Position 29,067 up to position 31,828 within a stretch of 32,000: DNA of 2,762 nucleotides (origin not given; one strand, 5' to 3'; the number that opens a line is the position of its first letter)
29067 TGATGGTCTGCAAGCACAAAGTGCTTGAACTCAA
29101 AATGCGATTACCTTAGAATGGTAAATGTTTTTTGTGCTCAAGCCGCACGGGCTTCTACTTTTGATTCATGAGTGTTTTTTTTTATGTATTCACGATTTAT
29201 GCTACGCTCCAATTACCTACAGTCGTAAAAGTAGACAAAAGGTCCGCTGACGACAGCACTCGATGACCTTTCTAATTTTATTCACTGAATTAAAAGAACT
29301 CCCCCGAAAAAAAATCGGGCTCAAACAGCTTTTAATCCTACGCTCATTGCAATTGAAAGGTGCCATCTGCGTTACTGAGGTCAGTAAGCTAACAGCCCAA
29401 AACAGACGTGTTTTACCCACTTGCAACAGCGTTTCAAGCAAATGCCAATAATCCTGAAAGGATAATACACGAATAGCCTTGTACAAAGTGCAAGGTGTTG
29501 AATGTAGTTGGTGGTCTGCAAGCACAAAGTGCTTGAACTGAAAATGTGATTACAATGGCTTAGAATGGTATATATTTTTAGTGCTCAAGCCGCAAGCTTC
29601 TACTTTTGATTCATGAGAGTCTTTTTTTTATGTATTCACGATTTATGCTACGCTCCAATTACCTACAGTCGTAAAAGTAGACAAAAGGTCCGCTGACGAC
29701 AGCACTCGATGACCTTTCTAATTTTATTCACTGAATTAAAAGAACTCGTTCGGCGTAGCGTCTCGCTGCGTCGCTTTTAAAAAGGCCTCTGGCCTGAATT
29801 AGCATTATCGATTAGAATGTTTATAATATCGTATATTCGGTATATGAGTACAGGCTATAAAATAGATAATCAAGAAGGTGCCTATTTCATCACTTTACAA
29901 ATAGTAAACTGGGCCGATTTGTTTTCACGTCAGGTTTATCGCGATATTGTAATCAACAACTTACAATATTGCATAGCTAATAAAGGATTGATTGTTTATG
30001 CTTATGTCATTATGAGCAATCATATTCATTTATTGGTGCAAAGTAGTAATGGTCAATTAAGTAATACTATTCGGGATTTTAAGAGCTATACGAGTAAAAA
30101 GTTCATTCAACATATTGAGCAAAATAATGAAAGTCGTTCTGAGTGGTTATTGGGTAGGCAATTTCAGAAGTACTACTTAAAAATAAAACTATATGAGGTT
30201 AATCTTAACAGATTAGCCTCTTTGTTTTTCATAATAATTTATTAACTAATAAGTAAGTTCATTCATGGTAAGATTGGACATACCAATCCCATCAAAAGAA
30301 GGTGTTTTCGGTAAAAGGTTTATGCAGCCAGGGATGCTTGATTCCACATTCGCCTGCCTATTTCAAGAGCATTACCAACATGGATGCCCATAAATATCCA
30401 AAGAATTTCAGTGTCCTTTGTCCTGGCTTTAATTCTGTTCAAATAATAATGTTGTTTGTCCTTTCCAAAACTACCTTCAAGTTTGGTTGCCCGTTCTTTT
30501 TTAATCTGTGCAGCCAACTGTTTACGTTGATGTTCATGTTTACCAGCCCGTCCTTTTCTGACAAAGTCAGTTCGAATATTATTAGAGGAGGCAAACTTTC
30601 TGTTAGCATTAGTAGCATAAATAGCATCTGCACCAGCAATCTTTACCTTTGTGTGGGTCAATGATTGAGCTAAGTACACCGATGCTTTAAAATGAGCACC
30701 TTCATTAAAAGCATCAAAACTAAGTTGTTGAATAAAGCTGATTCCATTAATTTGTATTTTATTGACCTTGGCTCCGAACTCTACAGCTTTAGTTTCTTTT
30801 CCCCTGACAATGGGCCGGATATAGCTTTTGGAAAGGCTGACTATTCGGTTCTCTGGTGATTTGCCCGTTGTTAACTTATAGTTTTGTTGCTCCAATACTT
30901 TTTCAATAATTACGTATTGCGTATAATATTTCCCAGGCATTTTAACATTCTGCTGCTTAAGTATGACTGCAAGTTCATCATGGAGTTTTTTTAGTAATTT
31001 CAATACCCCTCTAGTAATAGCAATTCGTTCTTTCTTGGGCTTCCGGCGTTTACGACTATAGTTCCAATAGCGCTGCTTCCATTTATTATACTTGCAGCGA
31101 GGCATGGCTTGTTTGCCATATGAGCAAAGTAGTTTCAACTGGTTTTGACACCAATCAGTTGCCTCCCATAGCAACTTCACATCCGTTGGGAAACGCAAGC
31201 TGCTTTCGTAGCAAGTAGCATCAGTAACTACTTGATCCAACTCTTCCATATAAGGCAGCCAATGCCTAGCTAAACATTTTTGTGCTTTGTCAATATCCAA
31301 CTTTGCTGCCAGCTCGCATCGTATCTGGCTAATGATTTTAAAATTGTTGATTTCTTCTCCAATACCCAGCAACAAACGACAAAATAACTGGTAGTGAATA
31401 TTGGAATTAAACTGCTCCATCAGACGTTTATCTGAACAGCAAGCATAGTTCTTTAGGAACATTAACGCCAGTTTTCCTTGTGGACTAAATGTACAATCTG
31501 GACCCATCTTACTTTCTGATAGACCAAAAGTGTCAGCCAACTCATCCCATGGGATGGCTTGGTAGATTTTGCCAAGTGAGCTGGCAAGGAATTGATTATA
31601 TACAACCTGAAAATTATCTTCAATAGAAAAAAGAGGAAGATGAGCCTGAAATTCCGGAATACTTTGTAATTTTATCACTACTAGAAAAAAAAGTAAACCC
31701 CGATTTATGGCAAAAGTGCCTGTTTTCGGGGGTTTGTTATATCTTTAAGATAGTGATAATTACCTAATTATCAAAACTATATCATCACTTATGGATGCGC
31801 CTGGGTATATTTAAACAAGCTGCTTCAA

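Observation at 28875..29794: Hairpin-rich 0.9 kb noncoding module: two tandem units bounded by inverted REP-like double hairpins, directly upstream of a RAYT-type HUH transposase gene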

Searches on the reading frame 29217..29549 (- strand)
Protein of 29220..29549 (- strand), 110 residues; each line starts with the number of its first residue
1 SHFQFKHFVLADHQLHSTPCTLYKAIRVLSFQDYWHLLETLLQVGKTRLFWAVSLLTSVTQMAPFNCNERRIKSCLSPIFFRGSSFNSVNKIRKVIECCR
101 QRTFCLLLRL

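Call 11: search_protein_families(library=pfam, proteins=[window:29217-29525:-], max_evalue=0.01)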
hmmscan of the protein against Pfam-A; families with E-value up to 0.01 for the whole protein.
window:29217-29525:- (102 aa): 0 families

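Call 24: find_homologous_proteins(query=window:29217-29525:-, max_evalue=0.01)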
Query window:29217-29525:-: 1 candidates shared short words with the query, none scored E <= 0.01.
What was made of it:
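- Tried and rejected: The 102-aa ORF as a handle for spurious gene calls on other copies: nothing (call 24).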

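Call 53: search_protein_families(library=pfam, proteins=[window:29220-29549:-], max_evalue=1)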
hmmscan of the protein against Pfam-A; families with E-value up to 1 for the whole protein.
seq(110 aa): 0 families

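Call 60: search_protein_representatives(protein=window:29220-29549:-)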
Query: 110 residues. Proteins with E-value up to 0.001 (for the whole library): 2; up to 1e-10: 0; up to 1e-30: 0. The best 2 are listed.
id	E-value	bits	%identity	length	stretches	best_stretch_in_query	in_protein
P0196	3.0e-04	37.2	36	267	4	49-84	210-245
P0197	9.4e-04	35.6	38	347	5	32-68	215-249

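Call 65: search_protein_families(library=pfam, proteins=[P0196, P0197], max_evalue=0.01)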
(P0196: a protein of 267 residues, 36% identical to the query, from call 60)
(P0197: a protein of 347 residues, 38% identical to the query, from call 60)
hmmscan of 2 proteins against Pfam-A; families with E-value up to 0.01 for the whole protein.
P0196 (267 aa): 3 families
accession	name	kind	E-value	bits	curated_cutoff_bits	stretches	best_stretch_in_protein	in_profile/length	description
PF06055.17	ExoD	-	2.5e-07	30.7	23.8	0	50-109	25-84/180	Exopolysaccharide synthesis, ExoD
PF10204.14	DuoxA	-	0.0011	18.5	23.3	0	190-234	161-205/279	Dual oxidase maturation factor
PF25331.1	C2_Mug190_3rd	-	0.0044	17.6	27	0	243-262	130-149/150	Third C2 domain of meiotically up-regulated Mug190 protein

P0197 (347 aa): 4 families
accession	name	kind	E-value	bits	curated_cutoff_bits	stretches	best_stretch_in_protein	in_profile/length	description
PF15448.11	NTS_2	-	7.1e-08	33.3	25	0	143-160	28-45/50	N-terminal segments of P. falciparum erythrocyte membrane protein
PF17670.6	DUF5530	-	7.3e-08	32.8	25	0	129-152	104-127/141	Family of unknown function (DUF5530)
PF23052.1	KH_N4BP1_2nd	-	2.5e-07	31.2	27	0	143-161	7-25/120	N4BP1, second type I KH-domain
PF23487.1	Ig_TMEM132_6th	-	0.00011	22.6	27.8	0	15-32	71-88/116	TMEM132 sixth domain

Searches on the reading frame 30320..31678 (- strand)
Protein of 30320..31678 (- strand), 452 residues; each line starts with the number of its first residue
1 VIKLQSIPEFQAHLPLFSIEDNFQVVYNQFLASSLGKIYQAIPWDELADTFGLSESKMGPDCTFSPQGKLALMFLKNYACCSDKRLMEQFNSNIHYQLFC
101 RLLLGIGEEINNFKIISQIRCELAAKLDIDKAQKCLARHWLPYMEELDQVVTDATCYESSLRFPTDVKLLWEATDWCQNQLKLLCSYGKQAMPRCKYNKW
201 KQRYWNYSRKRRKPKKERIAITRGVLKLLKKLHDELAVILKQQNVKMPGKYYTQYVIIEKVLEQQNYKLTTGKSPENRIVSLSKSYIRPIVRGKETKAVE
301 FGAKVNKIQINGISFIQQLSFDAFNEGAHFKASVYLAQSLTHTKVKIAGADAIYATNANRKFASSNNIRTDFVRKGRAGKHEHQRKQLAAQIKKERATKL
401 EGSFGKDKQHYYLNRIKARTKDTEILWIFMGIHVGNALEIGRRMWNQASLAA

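Call 11: search_protein_families(library=pfam, proteins=[window:30320-31678:-], max_evalue=0.01)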
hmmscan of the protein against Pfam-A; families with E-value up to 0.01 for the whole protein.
window:30320-31678:- (452 aa): 2 families
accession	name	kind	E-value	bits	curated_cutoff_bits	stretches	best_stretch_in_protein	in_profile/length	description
PF13586.12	DDE_Tnp_1_2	-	4.2e-07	30.7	29.2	1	350-430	3-78/86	Transposase DDE domain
PF05598.16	DUF772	-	0.00021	21.7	23.1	1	68-125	9-66/74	Transposase domain (DUF772)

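Call 12: search_protein_families(library=ncbifam, proteins=[window:30320-31678:-], max_evalue=0.01)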
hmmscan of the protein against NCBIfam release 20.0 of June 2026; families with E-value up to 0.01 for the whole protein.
window:30320-31678:- (452 aa): 5 families
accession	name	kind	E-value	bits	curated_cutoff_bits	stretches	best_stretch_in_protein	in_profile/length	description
NF033578.1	transpos_IS5_1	equivalog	5.6e-46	157.5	275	1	35-436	19-412/419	IS5 family transposase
NF033593.1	transpos_ISNCY_1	equivalog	2.3e-22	79.3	325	1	70-441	56-443/444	ISNCY family transposase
NF033581.1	transpos_IS5_4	equivalog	0.00059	19.3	140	0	39-125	6-92/285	IS5 family transposase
NF033551.1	transpos_IS1182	equivalog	0.00064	18.7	270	0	64-221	53-204/488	IS1182 family transposase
NF006129.0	PRK08273.1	equivalog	0.00086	17.6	724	1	139-239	287-386/598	thiamine pyrophosphate-requiring protein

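Call 67: find_encoding_contigs(protein=window:30320-31678:-, flank=10000, max_places=10)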
Protein window:30320-31678:- (452 aa): 1 contig read that carries it; 1 place shown.
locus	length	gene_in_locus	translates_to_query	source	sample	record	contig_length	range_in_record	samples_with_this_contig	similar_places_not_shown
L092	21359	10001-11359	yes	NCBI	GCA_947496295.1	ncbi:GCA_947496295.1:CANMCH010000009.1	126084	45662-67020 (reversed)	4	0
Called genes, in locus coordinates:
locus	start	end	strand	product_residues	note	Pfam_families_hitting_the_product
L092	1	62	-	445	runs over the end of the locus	PF13098:Thioredoxin_2 (faint), PF00578:AhpC-TSA, PF08534:Redoxin, PF00085:Thioredoxin, PF13905:Thioredoxin_8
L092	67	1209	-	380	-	PF14289:DUF4369 (faint), PF00578:AhpC-TSA, PF08534:Redoxin, PF00085:Thioredoxin, PF13098:Thioredoxin_2 (weak), PF13905:Thioredoxin_8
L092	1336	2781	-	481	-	PF14322:SusD-like_3, PF07980:SusD_RagB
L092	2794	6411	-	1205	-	PF13620:CarboxypepD_reg, PF13715:CarbopepD_reg_2, PF07715:Plug, PF00593:TonB_dep_Rec_b-barrel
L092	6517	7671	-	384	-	PF04773:FecR, PF16344:FecR_C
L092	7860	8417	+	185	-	PF07638:Sigma70_ECF (weak), PF04542:Sigma70_r2, PF08281:Sigma70_r4_2, PF00196:GerE (weak), PF04545:Sigma70_r4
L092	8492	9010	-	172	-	PF19652:DUF6155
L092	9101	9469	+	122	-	PF09966:DUF2200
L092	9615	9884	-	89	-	-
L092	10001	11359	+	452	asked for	PF05598:DUF772 (weak), PF13586:DDE_Tnp_1_2 (weak)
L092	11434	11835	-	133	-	PF01797:Y1_Tnp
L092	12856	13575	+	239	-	-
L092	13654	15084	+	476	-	PF02518:HATPase_c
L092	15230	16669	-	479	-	PF14322:SusD-like_3, PF07980:SusD_RagB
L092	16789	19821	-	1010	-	PF13620:CarboxypepD_reg (weak), PF13715:CarbopepD_reg_2, PF07715:Plug, PF00593:TonB_dep_Rec_b-barrel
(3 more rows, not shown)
